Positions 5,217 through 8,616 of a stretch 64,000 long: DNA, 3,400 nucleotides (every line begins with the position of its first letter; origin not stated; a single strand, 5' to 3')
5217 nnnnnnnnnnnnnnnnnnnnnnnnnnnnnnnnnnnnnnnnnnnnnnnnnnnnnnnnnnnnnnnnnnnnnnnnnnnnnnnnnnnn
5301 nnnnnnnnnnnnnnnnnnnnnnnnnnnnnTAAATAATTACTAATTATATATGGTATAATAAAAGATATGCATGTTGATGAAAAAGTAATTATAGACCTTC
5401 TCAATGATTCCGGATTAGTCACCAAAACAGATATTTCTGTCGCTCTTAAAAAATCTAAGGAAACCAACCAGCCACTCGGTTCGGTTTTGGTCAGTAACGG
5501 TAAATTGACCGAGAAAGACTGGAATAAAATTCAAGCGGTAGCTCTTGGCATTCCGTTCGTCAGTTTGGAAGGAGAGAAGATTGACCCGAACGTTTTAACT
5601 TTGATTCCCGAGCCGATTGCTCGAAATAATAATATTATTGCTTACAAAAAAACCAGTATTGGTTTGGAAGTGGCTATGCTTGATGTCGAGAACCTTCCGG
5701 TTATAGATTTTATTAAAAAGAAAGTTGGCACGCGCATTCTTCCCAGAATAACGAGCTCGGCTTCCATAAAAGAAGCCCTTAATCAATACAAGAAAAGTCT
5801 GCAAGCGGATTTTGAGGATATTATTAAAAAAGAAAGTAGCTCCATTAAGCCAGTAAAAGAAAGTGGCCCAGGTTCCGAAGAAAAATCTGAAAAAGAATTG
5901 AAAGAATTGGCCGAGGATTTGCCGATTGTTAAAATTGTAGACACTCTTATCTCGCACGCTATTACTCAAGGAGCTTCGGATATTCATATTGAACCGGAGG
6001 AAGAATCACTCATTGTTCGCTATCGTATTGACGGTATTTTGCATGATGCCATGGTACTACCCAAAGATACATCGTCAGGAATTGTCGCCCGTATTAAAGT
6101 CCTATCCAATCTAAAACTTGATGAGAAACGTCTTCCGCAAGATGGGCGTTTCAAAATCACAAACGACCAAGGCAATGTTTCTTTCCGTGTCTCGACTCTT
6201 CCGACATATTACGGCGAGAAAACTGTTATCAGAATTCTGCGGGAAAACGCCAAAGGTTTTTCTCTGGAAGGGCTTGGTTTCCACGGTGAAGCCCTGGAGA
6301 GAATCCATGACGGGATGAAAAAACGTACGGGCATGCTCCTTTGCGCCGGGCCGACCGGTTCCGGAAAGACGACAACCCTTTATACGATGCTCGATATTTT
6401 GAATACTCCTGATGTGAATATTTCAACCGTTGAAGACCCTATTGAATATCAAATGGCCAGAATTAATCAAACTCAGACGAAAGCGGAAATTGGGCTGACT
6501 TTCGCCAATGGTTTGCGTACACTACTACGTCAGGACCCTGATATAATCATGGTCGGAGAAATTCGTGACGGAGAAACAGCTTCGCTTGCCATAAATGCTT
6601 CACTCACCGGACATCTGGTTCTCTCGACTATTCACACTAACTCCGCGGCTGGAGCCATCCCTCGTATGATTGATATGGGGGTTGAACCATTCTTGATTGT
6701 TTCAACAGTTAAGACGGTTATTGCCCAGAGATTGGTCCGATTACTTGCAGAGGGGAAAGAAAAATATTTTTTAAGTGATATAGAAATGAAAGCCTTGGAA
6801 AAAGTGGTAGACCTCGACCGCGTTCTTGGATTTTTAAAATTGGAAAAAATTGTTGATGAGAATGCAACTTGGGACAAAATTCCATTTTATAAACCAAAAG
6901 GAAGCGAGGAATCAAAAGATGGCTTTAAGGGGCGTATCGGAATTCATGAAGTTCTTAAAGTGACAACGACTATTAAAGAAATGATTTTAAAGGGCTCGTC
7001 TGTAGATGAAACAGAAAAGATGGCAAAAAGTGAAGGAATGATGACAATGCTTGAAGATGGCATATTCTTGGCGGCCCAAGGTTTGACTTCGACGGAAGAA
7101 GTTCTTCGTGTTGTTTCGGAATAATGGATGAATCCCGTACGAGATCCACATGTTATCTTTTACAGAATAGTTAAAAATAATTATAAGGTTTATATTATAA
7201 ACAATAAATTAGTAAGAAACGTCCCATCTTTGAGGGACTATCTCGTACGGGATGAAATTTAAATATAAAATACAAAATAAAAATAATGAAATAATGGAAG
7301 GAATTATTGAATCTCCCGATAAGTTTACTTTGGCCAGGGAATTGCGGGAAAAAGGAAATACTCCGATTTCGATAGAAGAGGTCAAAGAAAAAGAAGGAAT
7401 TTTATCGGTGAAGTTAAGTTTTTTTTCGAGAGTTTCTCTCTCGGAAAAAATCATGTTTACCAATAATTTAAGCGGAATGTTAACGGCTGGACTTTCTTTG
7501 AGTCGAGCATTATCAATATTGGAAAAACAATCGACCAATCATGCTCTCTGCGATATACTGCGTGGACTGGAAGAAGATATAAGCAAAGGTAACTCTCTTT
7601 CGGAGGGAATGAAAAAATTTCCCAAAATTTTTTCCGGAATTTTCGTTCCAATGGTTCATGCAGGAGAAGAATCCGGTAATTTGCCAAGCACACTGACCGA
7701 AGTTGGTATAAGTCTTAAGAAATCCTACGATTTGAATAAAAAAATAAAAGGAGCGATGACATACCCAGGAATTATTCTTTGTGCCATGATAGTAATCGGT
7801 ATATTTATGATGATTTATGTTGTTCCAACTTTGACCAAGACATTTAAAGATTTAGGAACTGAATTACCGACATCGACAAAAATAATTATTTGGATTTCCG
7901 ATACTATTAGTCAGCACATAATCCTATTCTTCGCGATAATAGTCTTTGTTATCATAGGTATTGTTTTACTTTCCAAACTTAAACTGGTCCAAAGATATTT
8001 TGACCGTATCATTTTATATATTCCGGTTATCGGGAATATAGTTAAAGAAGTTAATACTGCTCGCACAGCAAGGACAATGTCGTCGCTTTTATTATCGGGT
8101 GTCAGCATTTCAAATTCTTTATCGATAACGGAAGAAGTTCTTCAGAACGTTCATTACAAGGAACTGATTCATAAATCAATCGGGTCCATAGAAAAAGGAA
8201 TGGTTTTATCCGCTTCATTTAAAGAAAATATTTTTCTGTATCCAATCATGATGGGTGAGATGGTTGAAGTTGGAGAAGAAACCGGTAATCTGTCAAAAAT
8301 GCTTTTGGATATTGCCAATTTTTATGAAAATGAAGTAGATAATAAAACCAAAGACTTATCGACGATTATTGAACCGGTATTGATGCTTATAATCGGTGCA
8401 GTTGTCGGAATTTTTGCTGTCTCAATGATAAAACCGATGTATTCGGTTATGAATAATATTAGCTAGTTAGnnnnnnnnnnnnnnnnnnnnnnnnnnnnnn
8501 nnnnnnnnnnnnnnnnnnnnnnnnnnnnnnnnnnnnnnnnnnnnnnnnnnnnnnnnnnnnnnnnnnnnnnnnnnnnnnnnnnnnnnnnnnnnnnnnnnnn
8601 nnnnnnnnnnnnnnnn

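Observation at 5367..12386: Compact type IV pilus module with an unusually large (604-aa) pilin and no pilM/N/O/T/D in the vicinity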

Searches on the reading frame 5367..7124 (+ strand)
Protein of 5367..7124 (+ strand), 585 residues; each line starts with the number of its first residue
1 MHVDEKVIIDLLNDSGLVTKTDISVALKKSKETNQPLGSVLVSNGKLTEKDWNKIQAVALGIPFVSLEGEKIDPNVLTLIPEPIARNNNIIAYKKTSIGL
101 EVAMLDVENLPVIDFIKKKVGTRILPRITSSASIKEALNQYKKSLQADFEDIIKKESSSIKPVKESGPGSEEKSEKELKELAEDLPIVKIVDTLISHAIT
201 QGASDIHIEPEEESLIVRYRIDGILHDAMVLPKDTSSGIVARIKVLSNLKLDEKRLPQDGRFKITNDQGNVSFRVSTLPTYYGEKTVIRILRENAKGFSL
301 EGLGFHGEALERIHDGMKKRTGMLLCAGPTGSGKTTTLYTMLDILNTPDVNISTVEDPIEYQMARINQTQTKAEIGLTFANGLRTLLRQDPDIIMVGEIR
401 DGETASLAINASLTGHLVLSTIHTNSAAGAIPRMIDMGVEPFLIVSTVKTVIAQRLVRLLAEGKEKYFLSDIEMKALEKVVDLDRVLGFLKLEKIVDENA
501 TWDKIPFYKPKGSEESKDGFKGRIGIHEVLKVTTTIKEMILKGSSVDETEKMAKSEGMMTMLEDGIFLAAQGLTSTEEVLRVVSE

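Call 4: search_protein_families(library=pfam, proteins=[window:5367-7124:+], max_evalue=0.1)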
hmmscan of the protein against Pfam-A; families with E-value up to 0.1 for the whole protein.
window:5367-7124:+ (585 aa): 9 families
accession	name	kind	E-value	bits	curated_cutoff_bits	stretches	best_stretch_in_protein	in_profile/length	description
PF00437.27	T2SSE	-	1e-122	409.8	24.9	1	181-581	2-370/370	Type II/IV secretion system protein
PF05157.20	MshEN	-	7.7e-13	48.7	23.1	1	60-144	1-86/90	MshEN domain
PF13401.12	AAA_22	-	0.0036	18.1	27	1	320-348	4-32/130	AAA domain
PF13191.12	AAA_16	-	0.0085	17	32.6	1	309-349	15-52/167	AAA ATPase domain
PF12775.13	AAA_7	-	0.019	15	25.8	0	319-354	31-66/181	P-loop containing dynein motor region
PF25199.1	nSTAND_NTPase5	-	0.023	14.9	34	1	310-360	29-81/145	Novel STAND NTPase 5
PF04851.21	ResIII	-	0.026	14.9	22.5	1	308-346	10-48/164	Type III restriction enzyme, res subunit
PF00005.33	ABC_tran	-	0.081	14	25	0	326-381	16-67/137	ABC transporter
PF13555.12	AAA_29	-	0.082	13.1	27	0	318-345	19-46/61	P-loop containing region of AAA domain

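Call 5: search_protein_families(library=ncbifam, proteins=[window:5367-7124:+], max_evalue=0.1)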
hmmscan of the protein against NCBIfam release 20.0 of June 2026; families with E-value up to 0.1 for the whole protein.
window:5367-7124:+ (585 aa): 30 families (the best 25 are shown)
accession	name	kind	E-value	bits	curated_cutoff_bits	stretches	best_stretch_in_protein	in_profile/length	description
TIGR02538.1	type_IV_pilB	equivalog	9.5e-156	519.7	675.65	1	8-584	2-563/564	type IV-A pilus assembly ATPase PilB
TIGR02533.1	type_II_gspE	equivalog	1.8e-150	501.8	630.25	1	80-582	4-485/486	type II secretion system ATPase GspE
NF007755.0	PRK10436.1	equivalog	1.8e-128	429.1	617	1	131-583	60-459/465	type II secretion system protein GspE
NF053534.1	T4PilAsmATPsTfpB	equivalog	1.9e-122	409.6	850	1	173-583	187-582/584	type IV pilus assembly ATPase TfpB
NF041000.1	ATPase_ComGA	equivalog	1.7e-76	256.7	300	1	193-458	2-266/267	competence type IV pilus ATPase ComGA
TIGR01420.1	pilT_fam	subfamily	2.7e-51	174.8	319.1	1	192-457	3-268/343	PilT/PilU family type 4a pilus ATPase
TIGR02525.1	plasmid_TraJ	equivalog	3.8e-27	95.2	368.3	1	313-458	141-299/372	plasmid transfer ATPase TraJ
TIGR02524.1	dot_icm_DotB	equivalog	1.1e-20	74.2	463.3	1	313-458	126-286/358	Dot/Icm type IV secretion system ATPase DotB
NF058587.1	archaellum_moto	equivalog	2.7e-15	56.1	550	1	324-437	278-396/527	archaellum flagellar ATPase motor FlaI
TIGR02782.1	TrbB_P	equivalog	3.6e-15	56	304.55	1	311-453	127-269/303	P-type conjugative transfer ATPase TrbB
NF010407.0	PRK13833.1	subfamily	1.3e-13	51.1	499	1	313-440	137-265/323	conjugal transfer protein TrbB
TIGR03819.1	heli_sec_ATPase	hypoth_equivalog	6.1e-13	48.7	373.15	1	238-440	98-303/340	TadA family conjugal transfer-associated ATPase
NF010469.0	PRK13894.1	subfamily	8.2e-13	48.4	508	1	313-434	142-264/320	conjugal transfer ATPase TrbB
TIGR02788.1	VirB11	equivalog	4.9e-12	45.5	249.95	1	324-438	147-266/308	P-type DNA transfer ATPase VirB11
NF053672.1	bindosome_BasE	exception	5.7e-09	35.2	1000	1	326-444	275-399/512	bindosome assembly system ATPase subunit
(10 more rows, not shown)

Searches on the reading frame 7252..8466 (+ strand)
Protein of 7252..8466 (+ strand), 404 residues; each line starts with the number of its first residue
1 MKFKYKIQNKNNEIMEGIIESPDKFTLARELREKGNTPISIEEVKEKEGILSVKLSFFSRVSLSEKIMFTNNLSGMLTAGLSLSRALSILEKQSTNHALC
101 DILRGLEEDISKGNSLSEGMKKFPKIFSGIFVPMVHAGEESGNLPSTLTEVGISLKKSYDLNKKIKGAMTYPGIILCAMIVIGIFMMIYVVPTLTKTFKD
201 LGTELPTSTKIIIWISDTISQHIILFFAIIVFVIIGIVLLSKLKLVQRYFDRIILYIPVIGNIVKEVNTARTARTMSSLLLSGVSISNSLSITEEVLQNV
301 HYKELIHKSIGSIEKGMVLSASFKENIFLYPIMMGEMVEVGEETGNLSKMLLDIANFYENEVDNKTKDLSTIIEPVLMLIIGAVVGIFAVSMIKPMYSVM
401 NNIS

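Call 4: search_protein_families(library=pfam, proteins=[window:7252-8466:+], max_evalue=0.1)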
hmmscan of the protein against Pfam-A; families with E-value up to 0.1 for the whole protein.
window:7252-8466:+ (404 aa): 3 families
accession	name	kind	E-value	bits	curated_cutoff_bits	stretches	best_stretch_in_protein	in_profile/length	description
PF00482.28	T2SSF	-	8.6e-50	168.3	25.2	2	69-192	1-125/125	Type II secretion system (T2SS), protein F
PF06912.16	DUF1275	-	0.006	16.9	25.4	0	344-392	132-175/193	Protein of unknown function (DUF1275)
PF20990.2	DUF2207_C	-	0.016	15.4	33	1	97-248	72-191/247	Predicted membrane protein (DUF2207) C-terminal domain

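Call 5: search_protein_families(library=ncbifam, proteins=[window:7252-8466:+], max_evalue=0.1)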
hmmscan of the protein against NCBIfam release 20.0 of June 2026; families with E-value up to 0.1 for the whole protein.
window:7252-8466:+ (404 aa): 7 families
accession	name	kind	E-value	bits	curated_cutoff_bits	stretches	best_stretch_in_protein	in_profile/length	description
TIGR02120.1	GspF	equivalog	1.3e-92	311.1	424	1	3-403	1-401/401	type II secretion system inner membrane protein GspF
NF052607.1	T4PiliAsmPilCThrm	equivalog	1.2e-82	278.2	700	1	2-404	3-405/406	type IV pilus assembly protein PilC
NF052606.1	T4PiliAsmPilCMyx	equivalog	1.4e-77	261.3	700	1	2-403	21-418/419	type IV pilus assembly protein PilC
NF007861.0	PRK10573.1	equivalog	7.7e-68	229.4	401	1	4-401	8-396/401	protein transport protein HofC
NF047826.1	T3SSXpsF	equivalog_domain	2.8e-63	214.1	650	1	3-403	4-404/405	type II secretion system protein XpsF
NF041012.2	T4P_ComGB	equivalog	1.6e-45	155.9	240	1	65-401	2-332/332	competence type IV pilus assembly protein ComGB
NF045751.1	MPN385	equivalog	0.015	16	120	1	341-400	41-100/105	MPN385 family protein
